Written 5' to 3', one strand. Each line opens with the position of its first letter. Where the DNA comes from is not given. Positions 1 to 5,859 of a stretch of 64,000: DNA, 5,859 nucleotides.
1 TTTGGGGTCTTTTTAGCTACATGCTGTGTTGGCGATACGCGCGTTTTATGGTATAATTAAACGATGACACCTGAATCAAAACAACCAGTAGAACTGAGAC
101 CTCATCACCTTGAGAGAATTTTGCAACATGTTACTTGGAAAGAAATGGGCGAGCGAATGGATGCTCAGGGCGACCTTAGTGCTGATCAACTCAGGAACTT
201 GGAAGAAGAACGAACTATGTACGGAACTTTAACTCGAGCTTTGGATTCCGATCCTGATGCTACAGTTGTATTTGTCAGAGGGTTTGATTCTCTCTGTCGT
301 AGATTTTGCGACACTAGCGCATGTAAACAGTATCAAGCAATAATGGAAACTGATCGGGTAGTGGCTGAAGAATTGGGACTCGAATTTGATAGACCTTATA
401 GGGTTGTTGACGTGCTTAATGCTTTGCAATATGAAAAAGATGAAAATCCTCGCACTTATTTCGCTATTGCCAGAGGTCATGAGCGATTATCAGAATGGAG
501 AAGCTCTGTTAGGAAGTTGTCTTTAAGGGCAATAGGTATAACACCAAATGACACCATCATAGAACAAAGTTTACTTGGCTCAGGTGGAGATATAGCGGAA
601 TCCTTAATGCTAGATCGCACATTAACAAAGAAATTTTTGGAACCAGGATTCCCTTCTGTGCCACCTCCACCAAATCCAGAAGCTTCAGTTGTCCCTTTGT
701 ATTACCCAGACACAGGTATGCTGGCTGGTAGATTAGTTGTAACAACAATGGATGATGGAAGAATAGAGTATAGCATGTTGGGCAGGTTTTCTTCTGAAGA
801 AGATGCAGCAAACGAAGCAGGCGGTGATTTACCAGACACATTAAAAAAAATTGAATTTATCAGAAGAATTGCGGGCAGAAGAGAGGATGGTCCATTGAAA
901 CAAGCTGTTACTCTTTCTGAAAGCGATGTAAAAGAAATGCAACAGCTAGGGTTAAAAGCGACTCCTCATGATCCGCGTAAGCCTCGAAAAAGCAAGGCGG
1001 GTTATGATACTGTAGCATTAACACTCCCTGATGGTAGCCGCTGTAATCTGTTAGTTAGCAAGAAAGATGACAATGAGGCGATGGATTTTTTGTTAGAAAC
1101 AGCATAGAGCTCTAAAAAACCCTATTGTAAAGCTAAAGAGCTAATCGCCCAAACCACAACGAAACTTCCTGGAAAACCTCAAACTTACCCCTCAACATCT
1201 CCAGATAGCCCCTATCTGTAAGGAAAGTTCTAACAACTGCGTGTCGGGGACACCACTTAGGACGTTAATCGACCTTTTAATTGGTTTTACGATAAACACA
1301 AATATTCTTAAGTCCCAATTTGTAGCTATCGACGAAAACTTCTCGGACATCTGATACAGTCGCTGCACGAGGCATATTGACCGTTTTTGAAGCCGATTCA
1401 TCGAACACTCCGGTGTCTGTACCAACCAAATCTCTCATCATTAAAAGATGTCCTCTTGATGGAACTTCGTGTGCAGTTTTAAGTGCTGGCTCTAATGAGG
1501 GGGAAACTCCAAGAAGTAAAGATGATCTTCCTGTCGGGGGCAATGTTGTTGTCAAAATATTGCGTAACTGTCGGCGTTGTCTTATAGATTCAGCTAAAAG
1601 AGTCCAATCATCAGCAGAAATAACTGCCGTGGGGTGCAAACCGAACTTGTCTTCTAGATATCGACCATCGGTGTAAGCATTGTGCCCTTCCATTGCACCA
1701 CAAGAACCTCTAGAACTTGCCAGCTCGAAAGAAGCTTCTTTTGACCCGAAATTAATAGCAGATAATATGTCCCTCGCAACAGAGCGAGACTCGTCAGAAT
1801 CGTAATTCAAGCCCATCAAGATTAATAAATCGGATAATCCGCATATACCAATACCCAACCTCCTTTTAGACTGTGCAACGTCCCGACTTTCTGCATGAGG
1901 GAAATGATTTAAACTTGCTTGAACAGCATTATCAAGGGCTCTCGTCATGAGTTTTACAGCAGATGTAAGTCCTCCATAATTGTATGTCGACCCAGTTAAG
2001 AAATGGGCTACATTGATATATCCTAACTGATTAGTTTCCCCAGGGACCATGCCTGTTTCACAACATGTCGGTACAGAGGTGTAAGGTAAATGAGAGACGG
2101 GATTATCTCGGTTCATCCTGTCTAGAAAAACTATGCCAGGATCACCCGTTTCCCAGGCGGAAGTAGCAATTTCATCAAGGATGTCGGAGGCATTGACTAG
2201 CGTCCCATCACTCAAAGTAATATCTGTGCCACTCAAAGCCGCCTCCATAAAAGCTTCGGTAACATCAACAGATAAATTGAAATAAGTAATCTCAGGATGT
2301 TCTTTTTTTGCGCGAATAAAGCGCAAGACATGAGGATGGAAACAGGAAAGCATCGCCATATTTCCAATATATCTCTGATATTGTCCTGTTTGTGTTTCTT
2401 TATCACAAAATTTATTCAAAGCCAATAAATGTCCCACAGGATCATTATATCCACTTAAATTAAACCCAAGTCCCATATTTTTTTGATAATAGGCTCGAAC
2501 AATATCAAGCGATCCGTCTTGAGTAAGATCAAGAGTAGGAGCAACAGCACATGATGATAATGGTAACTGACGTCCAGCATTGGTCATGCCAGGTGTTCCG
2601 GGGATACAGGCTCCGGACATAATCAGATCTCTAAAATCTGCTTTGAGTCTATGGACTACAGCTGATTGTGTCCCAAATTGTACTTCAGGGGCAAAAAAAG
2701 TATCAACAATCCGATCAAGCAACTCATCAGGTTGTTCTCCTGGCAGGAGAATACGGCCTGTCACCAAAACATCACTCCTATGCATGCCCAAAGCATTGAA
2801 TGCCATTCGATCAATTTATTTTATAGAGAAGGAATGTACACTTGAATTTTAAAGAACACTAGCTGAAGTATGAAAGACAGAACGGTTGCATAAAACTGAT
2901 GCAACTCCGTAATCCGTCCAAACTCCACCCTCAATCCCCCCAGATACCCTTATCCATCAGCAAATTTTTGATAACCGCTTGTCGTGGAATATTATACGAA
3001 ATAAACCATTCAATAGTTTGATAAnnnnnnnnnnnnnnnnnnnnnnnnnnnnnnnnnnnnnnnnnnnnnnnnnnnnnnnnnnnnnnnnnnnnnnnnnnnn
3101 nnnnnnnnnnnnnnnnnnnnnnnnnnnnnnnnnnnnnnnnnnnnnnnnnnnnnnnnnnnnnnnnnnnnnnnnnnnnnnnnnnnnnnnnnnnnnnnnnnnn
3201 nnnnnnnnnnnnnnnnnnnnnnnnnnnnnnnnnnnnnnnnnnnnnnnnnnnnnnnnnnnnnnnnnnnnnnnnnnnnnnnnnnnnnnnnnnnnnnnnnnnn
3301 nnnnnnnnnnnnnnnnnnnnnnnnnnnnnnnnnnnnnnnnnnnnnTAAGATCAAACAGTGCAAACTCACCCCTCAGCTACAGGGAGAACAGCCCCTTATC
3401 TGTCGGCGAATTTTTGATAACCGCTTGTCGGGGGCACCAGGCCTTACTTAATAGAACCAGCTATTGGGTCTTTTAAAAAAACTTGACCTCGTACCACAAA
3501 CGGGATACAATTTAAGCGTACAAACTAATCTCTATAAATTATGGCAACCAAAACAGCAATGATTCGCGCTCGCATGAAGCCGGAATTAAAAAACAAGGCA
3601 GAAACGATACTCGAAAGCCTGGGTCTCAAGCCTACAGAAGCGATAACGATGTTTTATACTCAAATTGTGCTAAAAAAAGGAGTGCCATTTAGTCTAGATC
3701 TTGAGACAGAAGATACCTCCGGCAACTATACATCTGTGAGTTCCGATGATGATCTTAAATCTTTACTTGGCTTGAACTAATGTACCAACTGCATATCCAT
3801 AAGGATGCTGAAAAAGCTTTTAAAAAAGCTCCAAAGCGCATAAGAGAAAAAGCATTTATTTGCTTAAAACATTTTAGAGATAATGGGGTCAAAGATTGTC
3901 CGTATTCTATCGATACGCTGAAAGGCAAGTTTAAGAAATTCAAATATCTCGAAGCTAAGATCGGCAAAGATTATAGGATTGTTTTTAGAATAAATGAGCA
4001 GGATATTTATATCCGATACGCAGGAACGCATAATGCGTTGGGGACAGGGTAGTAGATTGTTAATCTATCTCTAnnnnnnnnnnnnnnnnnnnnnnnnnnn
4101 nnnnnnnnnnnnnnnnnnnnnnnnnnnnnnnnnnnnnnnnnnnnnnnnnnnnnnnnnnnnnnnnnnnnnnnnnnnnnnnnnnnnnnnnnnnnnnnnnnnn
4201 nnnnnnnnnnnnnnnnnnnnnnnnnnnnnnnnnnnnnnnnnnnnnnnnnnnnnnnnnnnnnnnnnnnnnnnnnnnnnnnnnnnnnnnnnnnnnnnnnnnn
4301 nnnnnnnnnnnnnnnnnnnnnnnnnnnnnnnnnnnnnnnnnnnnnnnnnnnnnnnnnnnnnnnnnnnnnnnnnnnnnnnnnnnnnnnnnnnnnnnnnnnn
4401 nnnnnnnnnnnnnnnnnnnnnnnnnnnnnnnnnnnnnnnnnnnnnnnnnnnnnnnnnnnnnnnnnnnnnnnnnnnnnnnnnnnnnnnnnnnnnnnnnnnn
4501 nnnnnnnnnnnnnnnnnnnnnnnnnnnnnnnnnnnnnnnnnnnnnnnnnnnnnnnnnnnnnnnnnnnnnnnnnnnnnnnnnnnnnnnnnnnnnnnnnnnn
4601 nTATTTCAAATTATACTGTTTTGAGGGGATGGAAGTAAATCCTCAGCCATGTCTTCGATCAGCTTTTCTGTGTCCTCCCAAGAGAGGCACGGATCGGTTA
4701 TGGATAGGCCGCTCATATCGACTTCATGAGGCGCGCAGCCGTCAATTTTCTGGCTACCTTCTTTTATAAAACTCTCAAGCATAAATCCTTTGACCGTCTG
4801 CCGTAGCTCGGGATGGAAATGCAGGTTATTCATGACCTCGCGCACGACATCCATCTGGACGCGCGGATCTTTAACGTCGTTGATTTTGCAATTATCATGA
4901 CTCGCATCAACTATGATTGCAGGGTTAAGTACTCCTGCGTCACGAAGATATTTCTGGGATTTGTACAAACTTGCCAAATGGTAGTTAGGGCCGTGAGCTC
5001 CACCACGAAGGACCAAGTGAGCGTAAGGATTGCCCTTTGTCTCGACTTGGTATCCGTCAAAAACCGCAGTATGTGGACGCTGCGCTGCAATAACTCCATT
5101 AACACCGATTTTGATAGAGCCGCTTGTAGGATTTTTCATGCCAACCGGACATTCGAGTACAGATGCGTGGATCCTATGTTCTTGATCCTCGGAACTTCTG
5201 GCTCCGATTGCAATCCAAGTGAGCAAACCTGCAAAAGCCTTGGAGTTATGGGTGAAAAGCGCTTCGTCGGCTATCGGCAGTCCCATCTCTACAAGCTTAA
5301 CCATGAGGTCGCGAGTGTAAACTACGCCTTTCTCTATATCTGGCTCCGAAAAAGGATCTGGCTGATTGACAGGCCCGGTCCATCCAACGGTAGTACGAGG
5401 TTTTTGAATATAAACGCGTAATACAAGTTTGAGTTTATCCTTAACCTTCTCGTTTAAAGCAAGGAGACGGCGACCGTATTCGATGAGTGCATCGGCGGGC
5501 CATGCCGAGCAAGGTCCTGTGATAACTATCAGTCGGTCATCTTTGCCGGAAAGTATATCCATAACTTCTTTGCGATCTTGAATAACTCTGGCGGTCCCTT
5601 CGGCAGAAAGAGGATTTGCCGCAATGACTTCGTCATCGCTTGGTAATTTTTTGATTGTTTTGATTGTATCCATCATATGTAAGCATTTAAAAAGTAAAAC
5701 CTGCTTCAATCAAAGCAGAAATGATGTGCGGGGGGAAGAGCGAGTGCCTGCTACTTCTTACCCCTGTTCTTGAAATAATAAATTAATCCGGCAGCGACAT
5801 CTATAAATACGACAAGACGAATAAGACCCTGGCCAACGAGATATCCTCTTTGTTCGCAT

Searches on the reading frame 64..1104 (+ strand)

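Call 9: search_protein_families(library=pfam, proteins=[window:64-1104:+], max_evalue=0.001)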
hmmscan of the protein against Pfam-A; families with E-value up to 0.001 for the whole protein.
window:64-1104:+ (347 aa): 1 family
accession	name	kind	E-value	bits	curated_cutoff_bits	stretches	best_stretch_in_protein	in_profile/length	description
PF06935.16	DUF1284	-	2.6e-05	25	25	1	56-123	13-81/102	Protein of unknown function (DUF1284)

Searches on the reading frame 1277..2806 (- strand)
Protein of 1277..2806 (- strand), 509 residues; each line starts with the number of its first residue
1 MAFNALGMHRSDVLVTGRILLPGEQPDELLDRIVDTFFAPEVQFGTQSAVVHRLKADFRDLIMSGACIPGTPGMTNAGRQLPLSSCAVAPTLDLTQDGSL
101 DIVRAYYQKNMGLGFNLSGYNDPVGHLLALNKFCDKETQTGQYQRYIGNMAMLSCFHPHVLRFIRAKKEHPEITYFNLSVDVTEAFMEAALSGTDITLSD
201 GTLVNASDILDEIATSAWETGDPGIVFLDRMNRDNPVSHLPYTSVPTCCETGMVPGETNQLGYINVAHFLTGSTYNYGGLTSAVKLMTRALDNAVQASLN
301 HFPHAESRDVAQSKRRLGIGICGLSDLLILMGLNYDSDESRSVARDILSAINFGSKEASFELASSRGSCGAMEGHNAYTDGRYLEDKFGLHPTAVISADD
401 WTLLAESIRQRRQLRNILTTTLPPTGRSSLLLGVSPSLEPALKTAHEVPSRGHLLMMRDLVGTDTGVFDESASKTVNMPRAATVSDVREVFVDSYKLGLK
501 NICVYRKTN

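Call 9: search_protein_families(library=pfam, proteins=[window:1277-2806:-], max_evalue=0.001)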
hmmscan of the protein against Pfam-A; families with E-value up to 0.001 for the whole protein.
window:1277-2806:- (509 aa): 1 family
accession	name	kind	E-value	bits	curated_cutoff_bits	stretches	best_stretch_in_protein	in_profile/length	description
PF02867.20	Ribonuc_red_lgC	-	1.7e-61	208.9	23.9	2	123-444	56-408/523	Ribonucleotide reductase, barrel domain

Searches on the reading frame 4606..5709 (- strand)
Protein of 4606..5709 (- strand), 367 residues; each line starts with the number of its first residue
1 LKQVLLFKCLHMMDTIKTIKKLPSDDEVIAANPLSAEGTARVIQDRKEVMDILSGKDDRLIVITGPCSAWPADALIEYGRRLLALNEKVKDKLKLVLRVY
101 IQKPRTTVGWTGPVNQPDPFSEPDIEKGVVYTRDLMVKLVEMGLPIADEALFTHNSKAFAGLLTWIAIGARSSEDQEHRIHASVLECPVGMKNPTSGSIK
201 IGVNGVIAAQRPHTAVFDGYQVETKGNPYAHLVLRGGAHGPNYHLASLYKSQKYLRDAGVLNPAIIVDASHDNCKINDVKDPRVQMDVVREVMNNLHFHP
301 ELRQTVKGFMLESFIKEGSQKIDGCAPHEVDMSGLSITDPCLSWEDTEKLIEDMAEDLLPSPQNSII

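Call 9: search_protein_families(library=pfam, proteins=[window:4606-5709:-], max_evalue=0.001)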
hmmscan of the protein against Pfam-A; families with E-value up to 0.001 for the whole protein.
window:4606-5709:- (367 aa): 1 family
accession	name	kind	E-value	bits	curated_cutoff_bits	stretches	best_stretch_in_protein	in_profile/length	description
PF00793.26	DAHP_synth_1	-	3.2e-50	171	25.5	1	48-350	8-268/270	DAHP synthetase I family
